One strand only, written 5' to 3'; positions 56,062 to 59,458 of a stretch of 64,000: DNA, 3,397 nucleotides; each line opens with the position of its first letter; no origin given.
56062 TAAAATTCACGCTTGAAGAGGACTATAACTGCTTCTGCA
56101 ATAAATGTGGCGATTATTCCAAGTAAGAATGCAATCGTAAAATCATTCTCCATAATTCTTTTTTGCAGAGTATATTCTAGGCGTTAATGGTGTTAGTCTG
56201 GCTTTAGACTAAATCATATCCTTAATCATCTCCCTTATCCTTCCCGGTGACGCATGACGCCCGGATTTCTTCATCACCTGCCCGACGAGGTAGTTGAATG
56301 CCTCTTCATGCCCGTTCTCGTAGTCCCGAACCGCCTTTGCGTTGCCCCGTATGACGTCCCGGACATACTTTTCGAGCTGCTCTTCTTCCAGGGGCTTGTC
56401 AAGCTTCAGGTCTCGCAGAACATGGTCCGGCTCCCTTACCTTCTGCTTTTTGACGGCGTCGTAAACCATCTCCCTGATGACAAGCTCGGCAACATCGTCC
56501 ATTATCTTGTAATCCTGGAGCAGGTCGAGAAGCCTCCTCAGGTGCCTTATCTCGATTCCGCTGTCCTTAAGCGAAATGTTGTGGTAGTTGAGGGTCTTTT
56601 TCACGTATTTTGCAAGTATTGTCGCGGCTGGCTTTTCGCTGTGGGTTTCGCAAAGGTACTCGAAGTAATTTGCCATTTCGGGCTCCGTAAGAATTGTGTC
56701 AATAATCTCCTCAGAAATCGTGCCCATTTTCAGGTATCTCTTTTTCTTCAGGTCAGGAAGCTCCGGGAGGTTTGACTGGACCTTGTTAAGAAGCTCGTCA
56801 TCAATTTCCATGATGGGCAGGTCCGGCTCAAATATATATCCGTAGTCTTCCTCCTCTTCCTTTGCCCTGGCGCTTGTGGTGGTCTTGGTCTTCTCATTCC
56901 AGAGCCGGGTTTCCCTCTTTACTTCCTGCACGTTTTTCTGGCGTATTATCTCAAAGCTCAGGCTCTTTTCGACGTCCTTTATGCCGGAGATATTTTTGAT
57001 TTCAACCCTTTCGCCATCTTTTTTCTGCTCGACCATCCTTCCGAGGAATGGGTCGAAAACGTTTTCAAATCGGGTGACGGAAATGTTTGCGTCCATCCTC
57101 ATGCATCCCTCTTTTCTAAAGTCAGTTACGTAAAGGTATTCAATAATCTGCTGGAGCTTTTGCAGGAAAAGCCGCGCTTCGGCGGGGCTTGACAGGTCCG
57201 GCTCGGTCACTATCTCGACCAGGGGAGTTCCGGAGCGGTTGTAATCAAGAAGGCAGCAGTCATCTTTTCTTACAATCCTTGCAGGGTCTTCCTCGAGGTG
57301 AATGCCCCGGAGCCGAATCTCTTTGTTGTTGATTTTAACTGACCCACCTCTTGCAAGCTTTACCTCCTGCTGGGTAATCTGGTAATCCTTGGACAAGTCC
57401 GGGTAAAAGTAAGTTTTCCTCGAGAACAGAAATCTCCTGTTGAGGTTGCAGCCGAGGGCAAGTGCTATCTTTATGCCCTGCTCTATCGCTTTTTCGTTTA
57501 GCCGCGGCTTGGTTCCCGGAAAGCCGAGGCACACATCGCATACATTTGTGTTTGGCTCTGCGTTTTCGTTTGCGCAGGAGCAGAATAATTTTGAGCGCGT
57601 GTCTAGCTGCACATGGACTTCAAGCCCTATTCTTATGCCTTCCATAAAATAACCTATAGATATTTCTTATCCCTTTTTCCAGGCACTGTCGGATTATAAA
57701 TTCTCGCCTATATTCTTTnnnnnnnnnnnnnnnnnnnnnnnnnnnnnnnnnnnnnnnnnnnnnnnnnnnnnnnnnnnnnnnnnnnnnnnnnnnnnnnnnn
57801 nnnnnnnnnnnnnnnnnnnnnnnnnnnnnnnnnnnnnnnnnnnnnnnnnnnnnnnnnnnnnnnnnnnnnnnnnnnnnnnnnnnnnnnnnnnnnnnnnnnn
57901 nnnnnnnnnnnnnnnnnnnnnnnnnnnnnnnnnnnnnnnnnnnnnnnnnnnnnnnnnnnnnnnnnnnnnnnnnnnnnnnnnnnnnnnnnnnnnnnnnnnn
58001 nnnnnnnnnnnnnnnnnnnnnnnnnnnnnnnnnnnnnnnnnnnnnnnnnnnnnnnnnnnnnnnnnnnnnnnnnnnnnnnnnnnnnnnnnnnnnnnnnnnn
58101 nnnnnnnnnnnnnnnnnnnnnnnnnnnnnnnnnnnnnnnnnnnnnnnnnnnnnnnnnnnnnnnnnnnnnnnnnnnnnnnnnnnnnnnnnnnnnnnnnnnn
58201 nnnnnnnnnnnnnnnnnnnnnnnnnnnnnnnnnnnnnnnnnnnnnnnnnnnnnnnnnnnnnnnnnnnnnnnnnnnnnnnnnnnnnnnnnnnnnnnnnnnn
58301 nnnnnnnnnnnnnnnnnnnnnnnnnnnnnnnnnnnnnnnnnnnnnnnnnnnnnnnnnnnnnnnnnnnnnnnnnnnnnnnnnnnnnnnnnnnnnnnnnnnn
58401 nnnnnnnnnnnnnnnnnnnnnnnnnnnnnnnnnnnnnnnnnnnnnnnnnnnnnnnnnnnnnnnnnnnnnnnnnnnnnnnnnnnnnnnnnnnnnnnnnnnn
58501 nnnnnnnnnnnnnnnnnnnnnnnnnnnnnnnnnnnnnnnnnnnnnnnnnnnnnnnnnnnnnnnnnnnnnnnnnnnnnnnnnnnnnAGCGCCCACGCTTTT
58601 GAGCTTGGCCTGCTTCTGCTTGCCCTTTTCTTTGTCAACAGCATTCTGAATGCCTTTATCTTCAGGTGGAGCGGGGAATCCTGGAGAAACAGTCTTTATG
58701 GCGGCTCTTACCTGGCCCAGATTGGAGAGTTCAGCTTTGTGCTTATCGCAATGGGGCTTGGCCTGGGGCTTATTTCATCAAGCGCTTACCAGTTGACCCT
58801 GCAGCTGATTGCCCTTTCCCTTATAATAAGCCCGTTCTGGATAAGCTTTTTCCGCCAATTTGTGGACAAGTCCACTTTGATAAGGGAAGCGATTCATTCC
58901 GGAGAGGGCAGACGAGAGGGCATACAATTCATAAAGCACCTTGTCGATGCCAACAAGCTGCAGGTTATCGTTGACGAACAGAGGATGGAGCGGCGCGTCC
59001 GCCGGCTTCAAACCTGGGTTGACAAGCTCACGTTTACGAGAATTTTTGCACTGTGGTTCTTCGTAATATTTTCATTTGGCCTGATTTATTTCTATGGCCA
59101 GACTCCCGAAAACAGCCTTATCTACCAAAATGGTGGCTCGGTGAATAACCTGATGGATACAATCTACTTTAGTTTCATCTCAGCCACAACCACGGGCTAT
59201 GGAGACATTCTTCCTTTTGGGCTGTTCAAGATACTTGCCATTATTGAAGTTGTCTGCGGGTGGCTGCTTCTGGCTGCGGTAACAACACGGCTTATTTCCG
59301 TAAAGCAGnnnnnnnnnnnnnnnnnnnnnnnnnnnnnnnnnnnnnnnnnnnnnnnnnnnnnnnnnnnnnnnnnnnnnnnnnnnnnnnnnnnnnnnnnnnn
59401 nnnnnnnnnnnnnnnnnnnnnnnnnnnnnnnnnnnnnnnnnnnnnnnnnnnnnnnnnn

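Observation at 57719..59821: CPA2 cation/proton antiporter domain fused to a potassium-channel pore (TTTGYGD) in one polypeptide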

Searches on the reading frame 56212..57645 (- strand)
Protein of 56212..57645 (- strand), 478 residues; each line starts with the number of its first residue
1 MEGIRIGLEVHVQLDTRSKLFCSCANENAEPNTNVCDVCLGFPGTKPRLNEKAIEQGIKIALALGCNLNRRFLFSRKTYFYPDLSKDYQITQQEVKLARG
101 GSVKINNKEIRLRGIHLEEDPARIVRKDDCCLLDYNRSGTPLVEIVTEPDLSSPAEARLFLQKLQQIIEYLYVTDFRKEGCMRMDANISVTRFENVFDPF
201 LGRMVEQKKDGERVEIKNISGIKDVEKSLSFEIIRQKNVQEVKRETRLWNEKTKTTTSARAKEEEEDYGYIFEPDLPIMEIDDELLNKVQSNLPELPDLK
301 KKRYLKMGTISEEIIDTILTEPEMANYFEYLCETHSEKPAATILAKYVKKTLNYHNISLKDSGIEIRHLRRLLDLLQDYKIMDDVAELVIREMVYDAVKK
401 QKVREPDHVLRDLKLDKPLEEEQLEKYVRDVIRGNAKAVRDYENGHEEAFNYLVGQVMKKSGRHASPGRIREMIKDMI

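Call 62: search_protein_families(library=pfam, proteins=[window:56212-57645:-], max_evalue=0.001)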
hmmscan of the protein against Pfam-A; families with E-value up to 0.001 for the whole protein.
window:56212-57645:- (478 aa): 2 families
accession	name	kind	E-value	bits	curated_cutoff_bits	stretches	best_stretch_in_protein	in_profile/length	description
PF02934.20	GatB_N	-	3.9e-95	318.6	23.4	1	5-286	2-276/277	GatB/GatE catalytic domain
PF02637.23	GatB_Yqey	-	5.5e-28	98.2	27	1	327-477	2-147/148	GatB domain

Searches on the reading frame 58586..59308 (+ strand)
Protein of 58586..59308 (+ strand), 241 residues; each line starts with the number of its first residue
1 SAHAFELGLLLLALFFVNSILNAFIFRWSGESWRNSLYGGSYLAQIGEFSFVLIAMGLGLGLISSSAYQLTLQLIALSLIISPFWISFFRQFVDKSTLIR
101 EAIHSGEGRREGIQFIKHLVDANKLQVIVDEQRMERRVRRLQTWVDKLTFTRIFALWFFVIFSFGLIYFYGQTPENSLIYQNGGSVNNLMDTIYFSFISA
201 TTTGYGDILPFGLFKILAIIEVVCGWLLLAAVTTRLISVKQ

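Call 83: find_homologous_proteins(query=A5, max_evalue=1e-10)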
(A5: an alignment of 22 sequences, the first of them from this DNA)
Query A5 (22 sequences) (241 aa, profile of the alignment): 568 proteins with E <= 1e-10 among 8000 candidates; the best 120 are listed.
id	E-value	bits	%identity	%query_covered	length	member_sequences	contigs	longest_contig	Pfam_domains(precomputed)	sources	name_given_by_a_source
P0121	1.8e-44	170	65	57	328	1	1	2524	PF07885.23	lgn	-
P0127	1.9e-44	170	50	54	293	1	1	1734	PF00520.38,PF07885.23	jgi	jgi:hypothetical protein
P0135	3.9e-44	169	50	44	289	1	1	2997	PF07885.23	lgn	-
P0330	1.7e-43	167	56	42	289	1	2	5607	PF07885.23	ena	-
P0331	1.8e-43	167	56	42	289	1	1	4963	PF07885.23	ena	-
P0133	3.3e-43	166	53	41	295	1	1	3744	PF07885.23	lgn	-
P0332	3.6e-43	166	50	44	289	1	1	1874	PF07885.23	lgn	-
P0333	4.0e-43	165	50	44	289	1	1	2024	PF07885.23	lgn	-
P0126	1.4e-42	164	53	48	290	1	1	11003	PF07885.23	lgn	-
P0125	1.6e-42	164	53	48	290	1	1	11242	PF07885.23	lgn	-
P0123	2.2e-42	163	65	57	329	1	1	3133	PF00520.38,PF07885.23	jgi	jgi:hypothetical protein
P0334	5.6e-42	162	54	44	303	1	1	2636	PF07885.23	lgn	-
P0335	1.8e-41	160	53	44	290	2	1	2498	PF07885.23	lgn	-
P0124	3.5e-41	159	64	57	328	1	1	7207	PF07885.23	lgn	-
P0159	3.8e-41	159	47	44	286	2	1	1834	PF07885.23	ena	-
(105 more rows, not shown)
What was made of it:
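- Tried and rejected: It used a profile of in-silico CPA2-tail plus channel-head concatenations (A5, call 83).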
